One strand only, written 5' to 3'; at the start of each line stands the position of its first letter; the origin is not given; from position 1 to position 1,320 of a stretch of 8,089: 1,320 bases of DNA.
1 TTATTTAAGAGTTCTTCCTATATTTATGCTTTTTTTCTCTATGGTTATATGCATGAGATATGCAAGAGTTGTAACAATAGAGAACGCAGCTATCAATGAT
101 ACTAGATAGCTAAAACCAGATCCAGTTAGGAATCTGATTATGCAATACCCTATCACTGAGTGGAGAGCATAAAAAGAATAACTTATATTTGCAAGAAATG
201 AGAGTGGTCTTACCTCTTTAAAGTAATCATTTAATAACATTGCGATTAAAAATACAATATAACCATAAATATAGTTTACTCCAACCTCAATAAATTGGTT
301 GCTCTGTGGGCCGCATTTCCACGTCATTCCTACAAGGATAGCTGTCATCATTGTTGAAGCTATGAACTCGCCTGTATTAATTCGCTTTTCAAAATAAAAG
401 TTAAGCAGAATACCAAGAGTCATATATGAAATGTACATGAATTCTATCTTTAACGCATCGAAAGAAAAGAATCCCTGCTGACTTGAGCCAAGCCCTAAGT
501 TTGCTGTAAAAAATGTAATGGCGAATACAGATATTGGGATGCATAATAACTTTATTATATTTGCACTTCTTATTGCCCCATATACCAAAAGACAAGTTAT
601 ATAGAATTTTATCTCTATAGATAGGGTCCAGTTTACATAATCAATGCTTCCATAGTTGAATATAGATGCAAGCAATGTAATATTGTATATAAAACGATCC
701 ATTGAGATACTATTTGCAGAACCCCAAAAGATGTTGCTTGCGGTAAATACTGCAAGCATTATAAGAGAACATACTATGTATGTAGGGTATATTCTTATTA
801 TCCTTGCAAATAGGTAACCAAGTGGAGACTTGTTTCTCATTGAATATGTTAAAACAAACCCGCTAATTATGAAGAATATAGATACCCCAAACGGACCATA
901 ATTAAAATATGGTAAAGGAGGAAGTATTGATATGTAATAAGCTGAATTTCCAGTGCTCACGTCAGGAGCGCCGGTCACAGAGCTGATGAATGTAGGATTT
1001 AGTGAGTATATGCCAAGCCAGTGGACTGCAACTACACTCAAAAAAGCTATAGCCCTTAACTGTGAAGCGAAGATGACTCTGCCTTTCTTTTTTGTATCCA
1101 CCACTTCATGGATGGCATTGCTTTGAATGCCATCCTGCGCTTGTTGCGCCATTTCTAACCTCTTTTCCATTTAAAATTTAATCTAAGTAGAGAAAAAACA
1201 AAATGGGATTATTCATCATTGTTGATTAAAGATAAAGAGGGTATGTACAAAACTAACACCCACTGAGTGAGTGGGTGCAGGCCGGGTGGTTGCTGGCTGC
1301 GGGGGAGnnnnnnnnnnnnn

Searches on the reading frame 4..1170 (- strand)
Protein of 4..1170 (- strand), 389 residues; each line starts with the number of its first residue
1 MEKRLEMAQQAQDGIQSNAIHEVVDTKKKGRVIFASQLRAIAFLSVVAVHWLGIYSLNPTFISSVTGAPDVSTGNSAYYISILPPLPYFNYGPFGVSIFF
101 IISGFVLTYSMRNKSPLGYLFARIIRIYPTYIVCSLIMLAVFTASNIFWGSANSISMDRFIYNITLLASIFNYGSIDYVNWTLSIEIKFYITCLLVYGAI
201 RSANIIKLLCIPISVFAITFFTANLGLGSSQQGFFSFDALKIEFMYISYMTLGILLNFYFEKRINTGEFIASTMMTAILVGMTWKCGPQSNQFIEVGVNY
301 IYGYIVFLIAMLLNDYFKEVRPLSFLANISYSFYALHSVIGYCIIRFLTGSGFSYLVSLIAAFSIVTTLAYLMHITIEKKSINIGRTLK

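Call 19: find_encoding_contigs(protein=window:4-1170:-, flank=10000, max_places=10)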
Protein window:4-1170:- (389 aa): 7 contigs read that carry it; 6 places shown.
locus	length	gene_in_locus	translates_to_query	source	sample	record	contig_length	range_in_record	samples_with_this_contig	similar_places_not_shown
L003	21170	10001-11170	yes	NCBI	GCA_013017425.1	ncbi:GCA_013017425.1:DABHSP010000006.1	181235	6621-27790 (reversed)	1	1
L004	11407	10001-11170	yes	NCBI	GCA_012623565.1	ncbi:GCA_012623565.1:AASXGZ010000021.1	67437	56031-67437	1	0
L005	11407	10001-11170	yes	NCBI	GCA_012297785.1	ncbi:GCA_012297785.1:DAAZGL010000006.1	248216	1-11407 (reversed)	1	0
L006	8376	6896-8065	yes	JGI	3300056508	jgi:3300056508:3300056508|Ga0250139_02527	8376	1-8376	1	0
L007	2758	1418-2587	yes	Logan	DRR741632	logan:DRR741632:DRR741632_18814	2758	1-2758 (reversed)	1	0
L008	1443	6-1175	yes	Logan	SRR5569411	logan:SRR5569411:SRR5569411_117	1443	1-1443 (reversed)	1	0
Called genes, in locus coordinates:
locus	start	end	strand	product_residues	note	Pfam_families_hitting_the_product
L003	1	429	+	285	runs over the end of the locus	PF01226:Form_Nir_trans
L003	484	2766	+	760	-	PF02901:PFL-like, PF01228:Gly_radical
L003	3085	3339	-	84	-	PF04606:Ogr_Delta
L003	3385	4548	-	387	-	PF05954:Phage_GPD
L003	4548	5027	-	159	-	PF06995:Phage_P2_GpU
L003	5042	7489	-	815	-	PF10145:PhageMin_Tail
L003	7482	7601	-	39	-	PF06528:Phage_P2_GpE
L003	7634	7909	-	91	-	PF10109:Phage_TAC_7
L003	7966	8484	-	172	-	PF04985:Phage_tube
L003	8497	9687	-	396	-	PF22671:Gp18_domIII_N, PF04984:Phage_sheath_1, PF17482:Phage_sheath_1C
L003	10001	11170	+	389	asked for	PF01757:Acyl_transf_3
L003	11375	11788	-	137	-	-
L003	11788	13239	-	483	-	PF12571:Phage_tail_fib, PF21722:Gly_rich_2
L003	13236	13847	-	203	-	PF09684:Tail_P2_I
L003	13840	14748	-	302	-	PF26776:Baseplate_J_N, PF26078:Baseplate_J_M, PF26079:Baseplate_J_C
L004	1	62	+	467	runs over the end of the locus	PF00672:HAMP, PF00512:HisKA, PF02518:HATPase_c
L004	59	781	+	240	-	PF00072:Response_reg, PF00486:Trans_reg_C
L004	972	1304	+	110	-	PF07411:DUF1508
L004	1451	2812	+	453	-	PF01136:Peptidase_U32, PF16325:Peptidase_U32_C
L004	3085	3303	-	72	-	PF04606:Ogr_Delta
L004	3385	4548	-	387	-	PF05954:Phage_GPD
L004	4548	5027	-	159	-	PF06995:Phage_P2_GpU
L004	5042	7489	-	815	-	PF10145:PhageMin_Tail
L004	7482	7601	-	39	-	PF06528:Phage_P2_GpE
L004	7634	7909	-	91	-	PF10109:Phage_TAC_7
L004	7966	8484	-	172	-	PF04985:Phage_tube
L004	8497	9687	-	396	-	PF22671:Gp18_domIII_N, PF04984:Phage_sheath_1, PF17482:Phage_sheath_1C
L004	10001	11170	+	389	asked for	PF01757:Acyl_transf_3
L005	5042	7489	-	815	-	PF10145:PhageMin_Tail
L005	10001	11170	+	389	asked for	PF01757:Acyl_transf_3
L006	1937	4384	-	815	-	PF10145:PhageMin_Tail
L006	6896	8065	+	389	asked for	PF01757:Acyl_transf_3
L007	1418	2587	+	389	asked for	PF01757:Acyl_transf_3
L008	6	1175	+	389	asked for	PF01757:Acyl_transf_3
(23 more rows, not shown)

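Call 45: search_protein_families(library=pfam, proteins=[L004:5042-7489:-, window:4-1170:-])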
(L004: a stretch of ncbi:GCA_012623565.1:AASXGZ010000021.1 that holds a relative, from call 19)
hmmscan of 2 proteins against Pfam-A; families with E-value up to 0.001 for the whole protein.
L004:5042-7489:- (815 aa): 1 family
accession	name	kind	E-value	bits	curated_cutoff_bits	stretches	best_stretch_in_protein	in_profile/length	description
PF10145.14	PhageMin_Tail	-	2.4e-45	155.3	33.2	1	239-440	1-201/201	Phage-related minor tail protein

window:4-1170:- (389 aa): 1 family
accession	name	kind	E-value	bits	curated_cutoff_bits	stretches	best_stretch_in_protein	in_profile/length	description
PF01757.29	Acyl_transf_3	-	5.5e-23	82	31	1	38-373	7-324/326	Acyltransferase domain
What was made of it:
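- Closest known: Bacteriophage P2 gene T. Same: PF10145 is present (call 45).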
